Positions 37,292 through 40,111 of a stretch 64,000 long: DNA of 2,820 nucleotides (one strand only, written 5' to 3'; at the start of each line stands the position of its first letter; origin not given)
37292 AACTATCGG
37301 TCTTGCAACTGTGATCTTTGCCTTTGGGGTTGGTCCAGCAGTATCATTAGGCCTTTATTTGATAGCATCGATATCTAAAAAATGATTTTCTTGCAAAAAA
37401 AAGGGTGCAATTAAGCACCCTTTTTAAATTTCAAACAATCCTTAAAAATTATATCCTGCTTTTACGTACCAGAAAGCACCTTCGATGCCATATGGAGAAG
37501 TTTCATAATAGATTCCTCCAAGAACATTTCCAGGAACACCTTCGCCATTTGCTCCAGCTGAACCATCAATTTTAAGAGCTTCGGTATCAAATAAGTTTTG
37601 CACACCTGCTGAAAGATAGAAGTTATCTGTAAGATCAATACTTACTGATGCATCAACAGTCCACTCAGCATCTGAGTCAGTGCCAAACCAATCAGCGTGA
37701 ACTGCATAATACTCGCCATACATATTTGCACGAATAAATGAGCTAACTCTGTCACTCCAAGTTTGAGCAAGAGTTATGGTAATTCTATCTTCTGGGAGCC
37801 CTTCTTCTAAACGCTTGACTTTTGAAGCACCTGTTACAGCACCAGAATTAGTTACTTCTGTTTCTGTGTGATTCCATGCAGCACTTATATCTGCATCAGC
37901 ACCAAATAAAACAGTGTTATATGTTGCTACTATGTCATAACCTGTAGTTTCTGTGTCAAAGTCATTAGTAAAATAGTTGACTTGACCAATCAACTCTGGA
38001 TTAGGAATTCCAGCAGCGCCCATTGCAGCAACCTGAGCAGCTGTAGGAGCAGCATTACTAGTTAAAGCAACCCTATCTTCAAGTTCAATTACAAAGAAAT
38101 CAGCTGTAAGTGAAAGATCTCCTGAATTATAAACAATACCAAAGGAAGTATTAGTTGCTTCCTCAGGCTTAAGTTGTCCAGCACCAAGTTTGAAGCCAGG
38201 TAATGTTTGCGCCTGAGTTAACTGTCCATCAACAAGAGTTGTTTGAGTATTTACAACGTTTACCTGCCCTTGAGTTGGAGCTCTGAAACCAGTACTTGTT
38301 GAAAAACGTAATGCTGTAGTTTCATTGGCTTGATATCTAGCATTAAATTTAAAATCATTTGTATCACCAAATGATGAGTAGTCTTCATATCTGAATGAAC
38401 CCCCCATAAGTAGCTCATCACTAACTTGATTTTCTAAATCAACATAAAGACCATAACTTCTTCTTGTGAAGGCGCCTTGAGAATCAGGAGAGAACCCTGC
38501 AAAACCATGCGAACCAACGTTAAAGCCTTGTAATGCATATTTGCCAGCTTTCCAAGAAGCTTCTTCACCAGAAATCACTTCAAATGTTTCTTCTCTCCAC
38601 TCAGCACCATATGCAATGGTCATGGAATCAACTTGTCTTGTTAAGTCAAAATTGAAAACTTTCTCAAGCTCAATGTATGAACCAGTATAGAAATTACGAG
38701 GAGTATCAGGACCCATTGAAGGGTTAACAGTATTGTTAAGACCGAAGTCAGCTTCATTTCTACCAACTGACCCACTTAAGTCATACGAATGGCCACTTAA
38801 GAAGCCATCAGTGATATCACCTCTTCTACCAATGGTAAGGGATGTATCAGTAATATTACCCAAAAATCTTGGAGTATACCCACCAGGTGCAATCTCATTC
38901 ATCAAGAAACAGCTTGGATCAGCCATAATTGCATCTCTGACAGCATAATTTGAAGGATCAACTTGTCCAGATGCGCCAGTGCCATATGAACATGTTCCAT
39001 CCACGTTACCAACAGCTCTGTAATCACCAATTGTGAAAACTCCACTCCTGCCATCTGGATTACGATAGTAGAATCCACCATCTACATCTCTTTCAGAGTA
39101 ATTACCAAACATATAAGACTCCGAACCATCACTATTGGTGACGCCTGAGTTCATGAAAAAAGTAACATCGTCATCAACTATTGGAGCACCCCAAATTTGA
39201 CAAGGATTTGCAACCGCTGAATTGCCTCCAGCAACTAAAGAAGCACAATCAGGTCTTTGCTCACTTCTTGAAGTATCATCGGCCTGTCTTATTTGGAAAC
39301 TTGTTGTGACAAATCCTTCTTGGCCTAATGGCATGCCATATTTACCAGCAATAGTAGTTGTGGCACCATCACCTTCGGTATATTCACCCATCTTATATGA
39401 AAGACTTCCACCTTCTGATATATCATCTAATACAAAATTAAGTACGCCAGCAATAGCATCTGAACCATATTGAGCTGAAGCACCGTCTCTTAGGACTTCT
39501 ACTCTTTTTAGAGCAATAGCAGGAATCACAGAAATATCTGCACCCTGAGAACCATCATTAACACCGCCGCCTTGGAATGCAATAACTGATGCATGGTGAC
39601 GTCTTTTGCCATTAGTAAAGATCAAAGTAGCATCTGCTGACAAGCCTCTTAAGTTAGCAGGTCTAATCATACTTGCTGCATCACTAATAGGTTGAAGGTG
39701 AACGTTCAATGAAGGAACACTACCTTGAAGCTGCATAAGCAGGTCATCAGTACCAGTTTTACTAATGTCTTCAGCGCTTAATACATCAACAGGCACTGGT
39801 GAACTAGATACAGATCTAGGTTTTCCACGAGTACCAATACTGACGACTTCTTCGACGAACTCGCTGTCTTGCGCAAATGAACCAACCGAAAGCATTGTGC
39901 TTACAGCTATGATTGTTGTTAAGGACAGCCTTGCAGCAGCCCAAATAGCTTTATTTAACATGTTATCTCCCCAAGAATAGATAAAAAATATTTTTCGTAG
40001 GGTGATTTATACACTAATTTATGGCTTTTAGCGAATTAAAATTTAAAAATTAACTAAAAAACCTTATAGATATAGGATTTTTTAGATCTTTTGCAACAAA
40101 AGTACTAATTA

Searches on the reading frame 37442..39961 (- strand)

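Call 76: search_protein_families(library=pfam, proteins=[window:37442-39961:-], max_evalue=0.00001)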
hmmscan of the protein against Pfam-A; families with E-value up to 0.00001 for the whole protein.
window:37442-39961:- (839 aa): 2 families
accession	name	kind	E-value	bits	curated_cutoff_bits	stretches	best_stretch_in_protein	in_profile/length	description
PF00593.30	TonB_dep_Rec_b-barrel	-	2.6e-29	103.8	27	1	362-790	50-436/436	TonB dependent receptor-like, beta-barrel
PF07715.20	Plug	-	3.5e-17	63.3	23.9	1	51-173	2-107/107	TonB-dependent Receptor Plug Domain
